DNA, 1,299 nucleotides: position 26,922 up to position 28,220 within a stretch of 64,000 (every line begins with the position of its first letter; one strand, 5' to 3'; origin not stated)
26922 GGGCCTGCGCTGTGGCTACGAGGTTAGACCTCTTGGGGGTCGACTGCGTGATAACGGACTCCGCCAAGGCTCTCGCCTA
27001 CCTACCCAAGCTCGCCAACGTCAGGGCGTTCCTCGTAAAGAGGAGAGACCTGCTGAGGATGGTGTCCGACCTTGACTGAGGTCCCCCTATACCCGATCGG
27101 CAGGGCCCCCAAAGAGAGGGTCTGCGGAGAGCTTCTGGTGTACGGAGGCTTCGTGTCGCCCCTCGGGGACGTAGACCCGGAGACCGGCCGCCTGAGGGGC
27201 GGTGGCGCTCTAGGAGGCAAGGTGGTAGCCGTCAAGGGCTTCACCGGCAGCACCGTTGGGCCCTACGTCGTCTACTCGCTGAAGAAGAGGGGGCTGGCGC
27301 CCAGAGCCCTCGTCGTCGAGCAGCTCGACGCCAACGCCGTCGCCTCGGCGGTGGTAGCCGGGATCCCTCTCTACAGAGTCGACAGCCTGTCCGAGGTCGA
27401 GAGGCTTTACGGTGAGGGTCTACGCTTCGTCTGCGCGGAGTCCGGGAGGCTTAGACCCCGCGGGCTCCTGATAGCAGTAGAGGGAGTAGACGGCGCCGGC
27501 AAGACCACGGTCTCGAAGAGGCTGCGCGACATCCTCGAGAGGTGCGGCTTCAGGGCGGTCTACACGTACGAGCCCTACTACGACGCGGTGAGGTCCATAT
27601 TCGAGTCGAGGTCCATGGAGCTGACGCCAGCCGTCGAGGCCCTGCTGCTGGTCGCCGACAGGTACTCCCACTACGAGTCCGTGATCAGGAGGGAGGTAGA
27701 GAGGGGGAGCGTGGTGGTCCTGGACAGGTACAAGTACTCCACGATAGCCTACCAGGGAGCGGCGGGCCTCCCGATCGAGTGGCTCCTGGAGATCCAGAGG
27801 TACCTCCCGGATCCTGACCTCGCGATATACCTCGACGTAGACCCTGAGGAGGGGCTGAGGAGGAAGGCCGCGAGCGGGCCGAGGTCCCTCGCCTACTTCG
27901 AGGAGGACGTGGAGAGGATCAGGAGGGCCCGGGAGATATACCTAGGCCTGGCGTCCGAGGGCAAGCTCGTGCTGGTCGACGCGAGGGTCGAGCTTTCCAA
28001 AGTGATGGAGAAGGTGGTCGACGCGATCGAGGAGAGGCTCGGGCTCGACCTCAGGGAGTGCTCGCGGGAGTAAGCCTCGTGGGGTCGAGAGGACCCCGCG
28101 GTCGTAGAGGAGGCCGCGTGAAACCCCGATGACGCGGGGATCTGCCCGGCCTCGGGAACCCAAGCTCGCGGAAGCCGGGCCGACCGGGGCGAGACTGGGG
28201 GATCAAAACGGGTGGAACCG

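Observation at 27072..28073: Single ORF fuses the aconitase-X small (swivel, DUF126) subunit to thymidylate kinase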

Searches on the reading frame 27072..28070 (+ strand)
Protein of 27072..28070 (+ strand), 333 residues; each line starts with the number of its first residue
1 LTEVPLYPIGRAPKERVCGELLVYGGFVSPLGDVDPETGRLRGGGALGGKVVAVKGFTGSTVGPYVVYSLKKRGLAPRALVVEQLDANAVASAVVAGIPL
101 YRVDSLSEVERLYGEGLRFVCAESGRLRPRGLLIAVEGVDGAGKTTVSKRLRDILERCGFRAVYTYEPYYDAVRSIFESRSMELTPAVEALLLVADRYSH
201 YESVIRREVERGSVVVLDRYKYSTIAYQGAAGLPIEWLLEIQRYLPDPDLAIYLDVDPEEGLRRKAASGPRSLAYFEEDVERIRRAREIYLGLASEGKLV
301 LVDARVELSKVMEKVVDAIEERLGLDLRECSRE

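Call 3: search_protein_families(library=pfam, proteins=[window:27072-28070:+], max_evalue=0.01)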
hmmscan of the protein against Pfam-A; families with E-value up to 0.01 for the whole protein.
window:27072-28070:+ (333 aa): 6 families
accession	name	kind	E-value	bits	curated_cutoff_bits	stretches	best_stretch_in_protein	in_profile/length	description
PF02223.23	Thymidylate_kin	-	5.3e-36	124.5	27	1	136-314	1-184/185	Thymidylate kinase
PF01989.23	AcnX_swivel_put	-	5.3e-18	65.1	27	1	29-100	2-79/80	Aconitase X swivel domain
PF13238.12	AAA_18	-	1.4e-05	26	29.4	1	134-269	1-112/128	AAA domain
PF01712.25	dNK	-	0.00021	21.5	27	0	134-163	1-27/203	Deoxynucleoside kinase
PF13521.12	AAA_28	-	0.00031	21.5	27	1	134-259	2-121/164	AAA domain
PF03976.20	PPK2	-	0.0078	16.2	22.3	0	131-207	31-105/229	Polyphosphate kinase 2 (PPK2)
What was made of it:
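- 27072..27464 (+): Swivel (AcnX domain 4, small-subunit) half, residues 1-131. It is complete up to the native C-terminal Gly. PF01989 (call 3).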

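Call 4: search_protein_families(library=ncbifam, proteins=[window:27072-28070:+], max_evalue=0.01)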
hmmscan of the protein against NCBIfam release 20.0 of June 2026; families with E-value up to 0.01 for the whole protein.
window:27072-28070:+ (333 aa): 8 families
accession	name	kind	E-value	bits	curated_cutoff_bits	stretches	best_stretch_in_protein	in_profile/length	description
TIGR00041.1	DTMP_kinase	equivalog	3.6e-40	137.8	83.25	1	131-315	4-196/196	dTMP kinase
NF005923.0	PRK07933.1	equivalog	1.9e-19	69.9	193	1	133-319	2-211/213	dTMP kinase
NF003046.0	PRK03955.1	equivalog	3.5e-14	52.8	163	1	15-106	12-107/132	DUF126 domain-containing protein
NF005250.0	PRK06761.1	equivalog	8.7e-05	21.7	270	1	133-217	5-86/282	hypothetical protein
NF002059.0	PRK00889.1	subfamily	0.0018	18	244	0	130-160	4-34/177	adenylyl-sulfate kinase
NF051439.1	C3LHypDHLhpIPSEAE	equivalog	0.0019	16.7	700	1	18-96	9-93/555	cis-3-hydroxy-L-proline dehydratase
NF005252.0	PRK06762.1-3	equivalog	0.0029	17.4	258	0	129-318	9-170/189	hypothetical protein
NF004041.0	PRK05541.1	subfamily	0.0074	16.3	127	0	130-184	6-57/176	adenylyl-sulfate kinase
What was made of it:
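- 27465..28070 (+): dTMP kinase half, residues 132-333. PF02223 and TIGR00041 score above their cutoffs (calls 3, 4).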

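Call 5: find_homologous_proteins(query=window:27072-28070:+, max_evalue=0.00001)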
Query window:27072-28070:+ (333 aa): 404 proteins with E <= 0.00001 among 8000 candidates; the best 120 are listed.
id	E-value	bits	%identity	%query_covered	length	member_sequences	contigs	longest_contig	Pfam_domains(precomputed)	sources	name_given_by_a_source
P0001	7.0e-210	714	100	100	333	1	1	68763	PF02223.24,PF01989.25,PF13238.13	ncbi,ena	-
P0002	1.1e-162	559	76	100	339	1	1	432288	PF02223.24,PF01989.25,PF13238.13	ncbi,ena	-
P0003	4.7e-149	514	68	99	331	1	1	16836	PF02223.24,PF01989.25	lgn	-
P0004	3.8e-146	504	68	98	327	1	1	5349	PF02223.24,PF01989.25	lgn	-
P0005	2.0e-142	492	64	99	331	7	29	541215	PF02223.24,PF01989.25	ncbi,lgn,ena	ncbi:MAG: dTMP kinase [Sulfolobales archaeon]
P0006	8.7e-142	490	64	99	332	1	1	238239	PF02223.24,PF01989.25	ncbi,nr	ncbi:MAG: dTMP kinase [Sulfolobales archaeon]|nr:dTMP kinase [Sulfolobales archaeon]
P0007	2.7e-141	488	67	98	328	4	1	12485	PF02223.24,PF01989.25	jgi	-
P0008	9.4e-141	487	62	99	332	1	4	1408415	PF02223.24,PF01989.25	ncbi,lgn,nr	ncbi:MAG: dTMP kinase [Sulfolobales archaeon]|nr:dTMP kinase [Sulfolobales archaeon] MDW8083252.1 dT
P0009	3.0e-139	482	63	99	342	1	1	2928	PF02223.24,PF01989.25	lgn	-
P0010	1.8e-137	476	62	99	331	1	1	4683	PF02223.24,PF01989.25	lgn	-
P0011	5.3e-134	464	63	99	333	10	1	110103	PF02223.24,PF01989.25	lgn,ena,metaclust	metaclust:\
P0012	9.7e-134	464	62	99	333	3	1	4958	PF02223.24,PF01989.25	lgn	-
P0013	4.8e-132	458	66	91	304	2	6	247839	PF02223.24,PF01989.25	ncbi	ncbi:MAG: dTMP kinase [Sulfolobales archaeon]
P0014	8.5e-130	451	59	99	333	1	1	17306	PF02223.24,PF01989.25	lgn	-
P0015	4.7e-123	429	60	97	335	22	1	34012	PF02223.24,PF01989.25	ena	-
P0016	2.2e-120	420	57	100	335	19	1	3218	PF02223.24,PF01989.25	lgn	-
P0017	2.9e-118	413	58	100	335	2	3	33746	PF02223.24,PF01989.25,PF13521.13,PF01712.26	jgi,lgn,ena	-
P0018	1.7e-114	400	57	100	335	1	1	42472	PF02223.24,PF01989.25,PF13521.13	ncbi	-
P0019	2.0e-113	397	56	100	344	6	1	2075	PF02223.24,PF01989.25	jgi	jgi:dTMP kinase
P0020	1.8e-48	183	49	58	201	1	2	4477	PF02223.24,PF13521.13,PF13238.13,PF01712.26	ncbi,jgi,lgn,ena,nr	ncbi:MAG: dTMP kinase [Thermoprotei archaeon]|nr:MAG: dTMP kinase [Thermoprotei archaeon]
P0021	5.5e-46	175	47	56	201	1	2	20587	PF02223.24,PF13401.13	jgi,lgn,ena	-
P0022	7.1e-46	175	50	57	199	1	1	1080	PF02223.24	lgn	-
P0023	1.7e-44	170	47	59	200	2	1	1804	PF02223.24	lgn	-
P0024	3.6e-44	169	46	56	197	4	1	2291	PF02223.24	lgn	-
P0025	5.2e-44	169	45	59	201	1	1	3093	PF02223.24,PF13401.13,PF01712.26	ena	-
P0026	5.5e-44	169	45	59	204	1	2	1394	PF02223.24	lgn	-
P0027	1.1e-43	168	46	57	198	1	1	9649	PF02223.24,PF13238.13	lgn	-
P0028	1.5e-43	167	45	58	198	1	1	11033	PF02223.24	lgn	-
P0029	3.3e-43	166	45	56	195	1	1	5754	PF02223.24,PF13238.13,PF01712.26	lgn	-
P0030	1.1e-42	164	47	59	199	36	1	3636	PF02223.24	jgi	jgi:dTMP kinase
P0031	2.3e-42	163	45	57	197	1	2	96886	PF02223.24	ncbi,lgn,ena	-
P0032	2.4e-42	163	45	57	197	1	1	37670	PF02223.24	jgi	-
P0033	3.0e-42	163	44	59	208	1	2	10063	PF02223.24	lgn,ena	-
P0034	3.8e-42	163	45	56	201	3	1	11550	PF02223.24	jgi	-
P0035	6.1e-42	162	43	58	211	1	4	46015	PF02223.24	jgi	-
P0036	6.4e-42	162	45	57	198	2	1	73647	PF02223.24,PF01712.26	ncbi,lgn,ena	-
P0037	2.6e-41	160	44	55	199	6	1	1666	PF02223.24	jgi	jgi:dTMP kinase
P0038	1.1e-40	158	44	58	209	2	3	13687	PF02223.24,PF24883.3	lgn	-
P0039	1.3e-40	158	47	59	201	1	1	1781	PF02223.24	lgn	-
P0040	4.1e-40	156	46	58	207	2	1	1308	PF02223.24,PF13521.13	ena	-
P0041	7.7e-40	155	45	58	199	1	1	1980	PF02223.24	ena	-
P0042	1.6e-39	154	45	61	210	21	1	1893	PF02223.24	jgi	-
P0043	1.7e-39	154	47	60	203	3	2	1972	PF02223.24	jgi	-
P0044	1.3e-38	151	41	59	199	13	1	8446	PF02223.24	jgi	-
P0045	6.0e-38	149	46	59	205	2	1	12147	PF02223.24,PF01712.26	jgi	-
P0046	7.4e-38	149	46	60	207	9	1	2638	PF02223.24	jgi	jgi:dTMP kinase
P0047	7.4e-38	149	45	60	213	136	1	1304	PF02223.24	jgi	jgi:dTMP kinase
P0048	2.5e-37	147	47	56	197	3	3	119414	PF02223.24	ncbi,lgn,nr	ncbi:MAG: dTMP kinase [Nitrososphaeria archaeon]|nr:dTMP kinase [Nitrososphaeria archaeon] MDW804374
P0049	4.5e-37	146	44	59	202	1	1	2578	PF02223.24,PF13521.13,PF01712.26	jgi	-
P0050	7.9e-37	145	43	59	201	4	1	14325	PF02223.24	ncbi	ncbi:MAG: dTMP kinase [Nitrososphaerota archaeon]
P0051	1.1e-36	145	43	59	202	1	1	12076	PF02223.24,PF13521.13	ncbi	-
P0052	1.3e-36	145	45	60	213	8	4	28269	PF02223.24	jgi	jgi:dTMP kinase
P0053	1.5e-36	144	42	56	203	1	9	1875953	PF02223.24,PF13521.13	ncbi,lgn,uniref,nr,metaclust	ncbi:thymidylate kinase [Ignisphaera aggregans DSM 17230]|uniref:Probable thymidylate kinase n=1 Tax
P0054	2.6e-36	144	44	59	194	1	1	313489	PF02223.24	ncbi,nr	ncbi:MAG: dTMP kinase [Nitrososphaerota archaeon]|nr:dTMP kinase [Nitrososphaerota archaeon]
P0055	5.5e-36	142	45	57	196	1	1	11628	PF02223.24,PF13238.13,PF20720.4,PF01712.26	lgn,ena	-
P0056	2.1e-35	141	46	57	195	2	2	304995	PF02223.24,PF13521.13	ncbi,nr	ncbi:MAG: dTMP kinase [Aigarchaeota archaeon]|nr:dTMP kinase [Aigarchaeota archaeon] MDW8092904.1 dT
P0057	2.2e-35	140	41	58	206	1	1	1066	PF02223.24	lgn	-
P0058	5.0e-35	139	43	58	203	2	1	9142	PF02223.24,PF13521.13,PF13207.13,PF01712.26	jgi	-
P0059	7.1e-35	139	40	58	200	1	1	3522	PF02223.24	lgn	-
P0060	7.2e-35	139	44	56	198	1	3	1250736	PF02223.24,PF13521.13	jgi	-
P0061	2.5e-34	137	43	56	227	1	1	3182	PF02223.24,PF13521.13,PF13238.13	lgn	-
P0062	2.0e-33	134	44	58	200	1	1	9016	PF02223.24,PF01712.26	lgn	-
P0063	3.6e-33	133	43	58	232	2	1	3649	PF02223.24,PF13521.13,PF13207.13,PF13238.13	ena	-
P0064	1.3e-32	131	43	56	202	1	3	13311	PF02223.24,PF01712.26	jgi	jgi:dTMP kinase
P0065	3.6e-32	130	44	56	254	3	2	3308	PF02223.24,PF13521.13,PF13238.13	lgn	-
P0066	4.0e-32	130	41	60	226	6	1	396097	PF02223.24,PF13521.13,PF13671.13,PF13238.13,PF13191.13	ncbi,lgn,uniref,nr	ncbi:dTMP kinase [Xanthomonas arboricola]|uniref:dTMP kinase n=1 Tax=Xanthomonas sp. 3793 TaxID=3035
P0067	4.9e-32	129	42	59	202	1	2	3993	PF02223.24,PF13521.13,PF01712.26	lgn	-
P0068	5.6e-32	129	41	60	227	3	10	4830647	PF02223.24,PF13521.13,PF13671.13,PF13238.13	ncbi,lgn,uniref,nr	ncbi:dTMP kinase [Xanthomonas nasturtii]|uniref:Thymidylate kinase n=1 Tax=Xanthomonas nasturtii Tax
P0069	2.4e-31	127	43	59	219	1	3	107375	PF02223.24,PF13521.13,PF01712.26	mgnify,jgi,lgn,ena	mgnify:CR=1 FL=1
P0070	3.1e-31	127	41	60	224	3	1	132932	PF02223.24,PF13671.13,PF13238.13,PF01712.26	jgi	-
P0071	5.3e-31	126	45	51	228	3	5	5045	PF02223.24,PF13521.13,PF13671.13,PF13207.13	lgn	-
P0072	1.0e-30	125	41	59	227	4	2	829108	PF02223.24,PF13521.13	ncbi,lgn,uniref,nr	ncbi:dTMP kinase [Xanthomonas arboricola]|uniref:dTMP kinase n=1 Tax=Xanthomonas TaxID=338 RepID=UPI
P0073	1.9e-30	124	39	60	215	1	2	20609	PF02223.24,PF13521.13,PF13671.13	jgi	jgi:dTMP kinase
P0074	3.3e-30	123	40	56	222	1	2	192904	PF02223.24,PF13521.13,PF13671.13,PF13238.13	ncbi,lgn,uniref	ncbi:dTMP kinase [Xanthomonas arboricola]|uniref:dTMP kinase n=1 Tax=Xanthomonas sp. WHRI 6106 TaxID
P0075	3.3e-30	123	42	59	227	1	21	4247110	PF02223.24,PF13521.13,PF13238.13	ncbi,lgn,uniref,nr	ncbi:dTMP kinase [Xanthomonas fragariae]|uniref:dTMP kinase n=1 Tax=Xanthomonas fragariae TaxID=4866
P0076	3.8e-30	123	39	61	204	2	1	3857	PF02223.24,PF01712.26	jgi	-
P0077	7.2e-30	122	41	59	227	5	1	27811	PF02223.24,PF13521.13,PF13238.13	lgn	-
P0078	8.4e-30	122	40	60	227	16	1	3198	PF02223.24,PF13521.13,PF13671.13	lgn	-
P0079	1.5e-29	121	40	59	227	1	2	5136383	PF02223.24,PF13521.13,PF13671.13,PF13238.13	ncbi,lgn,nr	ncbi:Thymidylate kinase [Xanthomonas campestris pv. nigromaculans]|nr:dTMP kinase [Xanthomonas campe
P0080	1.9e-29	121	41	59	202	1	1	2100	PF02223.24,PF13521.13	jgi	jgi:dTMP kinase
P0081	5.3e-29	119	40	59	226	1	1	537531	PF02223.24,PF13521.13,PF13671.13,PF13238.13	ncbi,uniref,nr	ncbi:dTMP kinase [Xanthomonas vesicatoria]|uniref:dTMP kinase n=1 Tax=Xanthomonas vesicatoria TaxID=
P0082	5.9e-29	119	39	58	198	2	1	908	PF02223.24,PF13521.13,PF01712.26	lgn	-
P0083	7.0e-29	119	39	56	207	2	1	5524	PF02223.24,PF13521.13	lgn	-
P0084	1.3e-28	118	42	56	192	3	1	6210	PF02223.24,PF13521.13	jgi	-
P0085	1.5e-28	118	41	56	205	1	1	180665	PF02223.24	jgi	-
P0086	2.4e-28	117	39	59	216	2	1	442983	PF02223.24,PF13521.13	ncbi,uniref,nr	ncbi:MAG: Thymidylate kinase [Luteibacter sp.]|uniref:dTMP kinase n=1 Tax=Luteibacter sp. TaxID=1886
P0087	4.3e-28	116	40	59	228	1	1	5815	PF02223.24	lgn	-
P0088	6.3e-28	116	41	57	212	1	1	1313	PF02223.24,PF13521.13,PF13671.13,PF13238.13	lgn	-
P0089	7.4e-28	116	41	56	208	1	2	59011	PF02223.24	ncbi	ncbi:MAG: dTMP kinase [Candidatus Bathyarchaeia archaeon]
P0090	7.6e-28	116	40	56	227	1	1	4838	PF02223.24,PF13521.13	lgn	-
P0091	9.8e-28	115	39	58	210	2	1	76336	PF02223.24,PF13521.13,PF13671.13,PF13238.13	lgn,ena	-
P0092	1.0e-27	115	41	57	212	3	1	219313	PF02223.24,PF13521.13,PF13238.13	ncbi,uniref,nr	ncbi:dTMP kinase [Luteibacter sahnii]|uniref:dTMP kinase n=1 Tax=Luteibacter sahnii TaxID=3021977 Re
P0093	2.1e-27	114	40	59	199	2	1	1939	PF02223.24,PF13521.13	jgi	jgi:dTMP kinase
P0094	2.4e-27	114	41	59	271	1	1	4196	PF02223.24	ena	-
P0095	3.0e-27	114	42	54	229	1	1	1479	PF02223.24,PF13521.13,PF13238.13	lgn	-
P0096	5.7e-27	113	38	57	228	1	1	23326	PF02223.24,PF13521.13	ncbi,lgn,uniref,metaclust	ncbi:dTMP kinase [Frateuria defendens]|uniref:dTMP kinase n=1 Tax=Frateuria defendens TaxID=2219559 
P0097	8.7e-27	112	37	59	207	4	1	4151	PF02223.24,PF13521.13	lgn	-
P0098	1.1e-26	112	40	58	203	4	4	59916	PF02223.24,PF13401.13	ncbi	ncbi:MAG: dTMP kinase [Nitrososphaerota archaeon]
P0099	1.1e-26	112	37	58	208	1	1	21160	PF02223.24,PF13521.13,PF13671.13,PF13238.13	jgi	jgi:dTMP kinase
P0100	1.1e-26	112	36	60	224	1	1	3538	PF02223.24,PF13521.13,PF13238.13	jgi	jgi:dTMP kinase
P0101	1.3e-26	112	39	57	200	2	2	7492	PF02223.24,PF13521.13,PF13238.13,PF01712.26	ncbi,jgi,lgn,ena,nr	ncbi:MAG: dTMP kinase [Archaeoglobus sp.]|nr:MAG: dTMP kinase [Archaeoglobus sp.]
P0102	2.0e-26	111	38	60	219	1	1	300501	PF02223.24,PF13521.13,PF13238.13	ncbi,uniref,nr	ncbi:dTMP kinase [Dyella acidiphila]|uniref:Thymidylate kinase n=1 Tax=Dyella acidiphila TaxID=27758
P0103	3.4e-26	110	37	57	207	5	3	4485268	PF02223.24,PF13521.13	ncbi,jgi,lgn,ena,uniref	ncbi:dTMP kinase [Luteibacter sp. 9135]|uniref:dTMP kinase n=1 Tax=Luteibacter sp. 9135 TaxID=150089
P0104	4.6e-26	110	39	59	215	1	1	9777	PF02223.24,PF13671.13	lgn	-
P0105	6.3e-26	109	39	59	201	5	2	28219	PF02223.24,PF13521.13,PF13671.13,PF13207.13,PF13238.13,PF01712.26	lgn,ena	-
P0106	2.0e-25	108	38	58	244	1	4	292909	PF02223.24,PF13521.13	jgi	jgi:dTMP kinase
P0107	2.3e-25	108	39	58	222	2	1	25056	PF02223.24,PF13521.13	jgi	jgi:dTMP kinase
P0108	2.4e-25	107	37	57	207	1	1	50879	PF02223.24,PF13521.13,PF13671.13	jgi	jgi:dTMP kinase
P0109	2.5e-25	107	40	50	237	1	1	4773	PF02223.24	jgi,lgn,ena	-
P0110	2.6e-25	107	38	59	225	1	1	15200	PF02223.24,PF13521.13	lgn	-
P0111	6.5e-25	106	39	57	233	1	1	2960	PF02223.24,PF13521.13,PF13671.13,PF13238.13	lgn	-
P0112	9.0e-25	106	38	57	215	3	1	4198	PF02223.24,PF13238.13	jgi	jgi:dTMP kinase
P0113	1.4e-24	105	41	59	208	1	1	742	PF02223.24,PF13521.13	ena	-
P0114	1.5e-24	105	38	57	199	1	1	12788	PF02223.24,PF13521.13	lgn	-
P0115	1.6e-24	105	35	60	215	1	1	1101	PF02223.24,PF13671.13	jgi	jgi:dTMP kinase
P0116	2.5e-24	104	37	60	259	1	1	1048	PF02223.24,PF13521.13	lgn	-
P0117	4.1e-24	103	38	56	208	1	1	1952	PF02223.24,PF13521.13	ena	-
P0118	4.8e-24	103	36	57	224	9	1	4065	PF02223.24,PF13521.13,PF13238.13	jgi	-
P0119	5.1e-24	103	39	56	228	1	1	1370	PF02223.24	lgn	-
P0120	6.1e-24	103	40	50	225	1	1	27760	PF02223.24,PF13238.13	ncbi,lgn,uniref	ncbi:MAG: dTMP kinase [Dokdonella sp.]|uniref:dTMP kinase n=1 Tax=Dokdonella sp. TaxID=2291710 RepID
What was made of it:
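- The fusion architecture is present in 19 protein clusters at 56-100% identity from NCBI, ENA, JGI and Logan assemblies (call 5).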

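Call 8: find_related_loci(query=window:27072-28070:+, collection=genome_contigs, flank=6000)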
Query window:27072-28070:+ (333 aa) in genome_contigs; peptide patterns used: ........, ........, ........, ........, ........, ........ (x = any residue, [..] = any of these).
202 stretches matched a pattern; 1 encode a relative of the query (tblastn E <= 1e-3); 1 distinct loci.
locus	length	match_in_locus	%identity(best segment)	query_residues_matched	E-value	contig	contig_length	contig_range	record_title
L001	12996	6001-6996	76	1-333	4e-168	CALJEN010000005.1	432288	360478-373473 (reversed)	MAG: uncultured Sulfolobales archaeon isolate S1_Bin_METABAT__364_1 genome assembly, contig: c_000001199942, whole genom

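Call 10: find_encoding_contigs(protein=P0008, flank=10000, max_places=3)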
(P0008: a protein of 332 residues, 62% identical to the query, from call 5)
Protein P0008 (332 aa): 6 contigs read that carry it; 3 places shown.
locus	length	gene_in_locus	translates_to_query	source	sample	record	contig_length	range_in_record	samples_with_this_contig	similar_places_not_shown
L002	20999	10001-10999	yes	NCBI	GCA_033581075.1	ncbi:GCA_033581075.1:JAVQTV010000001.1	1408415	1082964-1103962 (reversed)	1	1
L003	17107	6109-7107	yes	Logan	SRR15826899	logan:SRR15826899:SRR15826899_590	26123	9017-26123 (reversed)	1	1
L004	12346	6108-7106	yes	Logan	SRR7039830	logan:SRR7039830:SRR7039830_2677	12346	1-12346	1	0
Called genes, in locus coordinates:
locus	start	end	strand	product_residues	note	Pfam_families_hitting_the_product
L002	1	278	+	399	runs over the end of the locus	PF21572:Nop5_56-rel_N_Arc, PF01798:Nop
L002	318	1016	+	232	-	PF01269:Fibrillarin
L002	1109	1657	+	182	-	-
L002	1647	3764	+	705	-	PF14551:MCM_N, PF17207:MCM_OB, PF00493:MCM, PF07726:AAA_3 (weak), PF07728:AAA_5 (weak), PF01078:Mg_chelatase (weak), PF17855:MCM_lid, PF21100:WHD_MCM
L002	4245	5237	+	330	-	PF00291:PALP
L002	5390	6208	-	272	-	PF00398:RrnaAD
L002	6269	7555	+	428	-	PF16575:CLP1_P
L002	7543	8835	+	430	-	PF01977:UbiD, PF20696:UbiD_C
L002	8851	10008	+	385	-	PF04412:AcnX, PF28403:AcnX_2nd, PF28406:AcnX_3rd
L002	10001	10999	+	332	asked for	PF01989:AcnX_swivel_put, PF02223:Thymidylate_kin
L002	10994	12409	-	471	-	PF04167:DUF402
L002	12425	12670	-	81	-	PF03685:UPF0147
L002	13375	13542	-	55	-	PF01402:RHH_1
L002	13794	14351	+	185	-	-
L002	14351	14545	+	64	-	-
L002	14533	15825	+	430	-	PF14258:DUF4350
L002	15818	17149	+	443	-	PF01882:DUF58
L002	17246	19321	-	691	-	PF00890:FAD_binding_2 (weak), PF01266:DAO (faint), PF01946:Thi4 (weak), PF12831:FAD_oxidored (weak), PF13450:NAD_binding_8, PF01593:Amino_oxidase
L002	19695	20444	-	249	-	PF09958:DUF2192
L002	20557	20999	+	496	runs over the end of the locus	PF04055:Radical_SAM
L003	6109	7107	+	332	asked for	PF01989:AcnX_swivel_put, PF02223:Thymidylate_kin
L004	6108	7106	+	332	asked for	PF01989:AcnX_swivel_put, PF02223:Thymidylate_kin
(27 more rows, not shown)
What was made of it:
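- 27072..27079 (+): 8-nt overlap (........) between the large-subunit stop codon and the TTG start of the fusion ORF. The same 8-nt overlap is present in relative L002 (call 10).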

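Call 13: find_encoding_contigs(protein=P0053, flank=6000, max_places=1)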
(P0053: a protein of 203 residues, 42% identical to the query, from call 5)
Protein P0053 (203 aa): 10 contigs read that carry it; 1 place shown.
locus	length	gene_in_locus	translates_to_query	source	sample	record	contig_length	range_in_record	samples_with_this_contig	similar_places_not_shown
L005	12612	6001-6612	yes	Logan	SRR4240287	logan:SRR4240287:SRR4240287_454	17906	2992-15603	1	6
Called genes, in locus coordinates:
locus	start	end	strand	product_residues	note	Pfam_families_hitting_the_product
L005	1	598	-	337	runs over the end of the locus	PF00586:AIRS, PF02769:AIRS_C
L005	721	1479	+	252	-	PF07155:ECF-ribofla_trS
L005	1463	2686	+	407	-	PF02463:SMC_N (faint), PF03193:RsgA_GTPase (faint), PF13175:AAA_15 (faint), PF13476:AAA_23 (weak), PF13555:AAA_29 (faint), PF00005:ABC_tran, PF00005:ABC_tran, PF13304:AAA_21, +10 more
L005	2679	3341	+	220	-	-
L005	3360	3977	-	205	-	PF01161:PBP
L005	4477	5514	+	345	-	PF04055:Radical_SAM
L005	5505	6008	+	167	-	PF01980:TrmO_N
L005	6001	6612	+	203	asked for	PF02223:Thymidylate_kin, PF13521:AAA_28 (weak)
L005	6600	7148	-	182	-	-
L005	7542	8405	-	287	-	-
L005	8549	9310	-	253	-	PF01061:ABC2_membrane, PF12679:ABC2_membrane_2, PF12698:ABC2_membrane_3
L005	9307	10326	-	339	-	PF00005:ABC_tran, PF13304:AAA_21 (weak)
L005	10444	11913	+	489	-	PF22848:ASD1_dom, PF06964:Alpha-L-AF_C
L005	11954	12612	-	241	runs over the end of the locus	PF01791:DeoC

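Call 14: find_encoding_contigs(protein=P0031, flank=6000, max_places=1)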
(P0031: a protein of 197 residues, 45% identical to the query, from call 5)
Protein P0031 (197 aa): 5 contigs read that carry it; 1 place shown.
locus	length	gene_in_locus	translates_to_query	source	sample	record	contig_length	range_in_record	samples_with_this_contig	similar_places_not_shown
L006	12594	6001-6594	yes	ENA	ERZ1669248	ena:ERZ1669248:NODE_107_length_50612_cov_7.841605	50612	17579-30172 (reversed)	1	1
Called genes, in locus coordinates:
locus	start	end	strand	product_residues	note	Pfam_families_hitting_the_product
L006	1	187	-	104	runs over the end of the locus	-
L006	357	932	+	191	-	PF01066:CDP-OH_P_transf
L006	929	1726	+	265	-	PF00994:MoCF_biosynth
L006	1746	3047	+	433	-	PF16575:CLP1_P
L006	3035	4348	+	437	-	PF01977:UbiD, PF20696:UbiD_C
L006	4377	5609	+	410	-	PF04412:AcnX, PF28403:AcnX_2nd, PF28406:AcnX_3rd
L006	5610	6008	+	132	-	PF01989:AcnX_swivel_put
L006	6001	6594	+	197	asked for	PF02223:Thymidylate_kin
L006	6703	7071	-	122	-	PF06677:Auto_anti-p27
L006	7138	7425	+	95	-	PF03685:UPF0147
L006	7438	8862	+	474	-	PF04167:DUF402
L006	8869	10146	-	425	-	PF00919:UPF0004, PF04055:Radical_SAM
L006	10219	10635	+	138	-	PF01873:eIF-5_eIF-2B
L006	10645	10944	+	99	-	PF04242:DUF424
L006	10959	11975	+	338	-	PF04981:NMD3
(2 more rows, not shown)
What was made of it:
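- It sits at the same operon position as the stand-alone Tmk of unfused relatives, and among stand-alone hits carrying a cultured organism's name the best is the annotated thymidylate kinase of Ignisphaera aggregans (calls 5, 13, 14).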

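Call 19: find_related_loci(query=A1, collection=metagenome_contigs, flank=5000)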
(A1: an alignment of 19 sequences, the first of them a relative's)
Query A1 (333 aa) in metagenome_contigs; peptide patterns used: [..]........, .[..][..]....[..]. (x = any residue, [..] = any of these).
50 stretches matched a pattern; 13 encode a relative of the query (tblastn E <= 1e-3); 12 distinct loci.
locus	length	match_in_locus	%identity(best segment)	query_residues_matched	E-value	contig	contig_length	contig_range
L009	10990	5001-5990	67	1-331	5e-149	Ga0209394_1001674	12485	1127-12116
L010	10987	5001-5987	62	1-330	4e-135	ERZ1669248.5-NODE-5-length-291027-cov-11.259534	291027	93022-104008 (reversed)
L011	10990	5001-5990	63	1-331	2e-133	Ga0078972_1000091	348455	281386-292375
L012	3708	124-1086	60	12-333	9e-129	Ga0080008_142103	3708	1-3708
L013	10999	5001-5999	57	1-333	3e-124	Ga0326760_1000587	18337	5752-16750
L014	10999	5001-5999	58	1-333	1e-122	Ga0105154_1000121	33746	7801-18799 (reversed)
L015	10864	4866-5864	56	1-333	4e-118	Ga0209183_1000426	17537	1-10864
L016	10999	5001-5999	58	1-333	9e-120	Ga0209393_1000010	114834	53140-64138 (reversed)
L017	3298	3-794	59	69-333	5e-100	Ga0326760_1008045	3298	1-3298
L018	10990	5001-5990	64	1-331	5e-145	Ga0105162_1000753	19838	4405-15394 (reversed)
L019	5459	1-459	67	178-331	1e-62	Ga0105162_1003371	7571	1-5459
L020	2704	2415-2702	68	14-109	1e-36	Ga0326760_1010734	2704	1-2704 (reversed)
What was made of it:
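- Twelve further metagenome loci are all fused (call 19).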
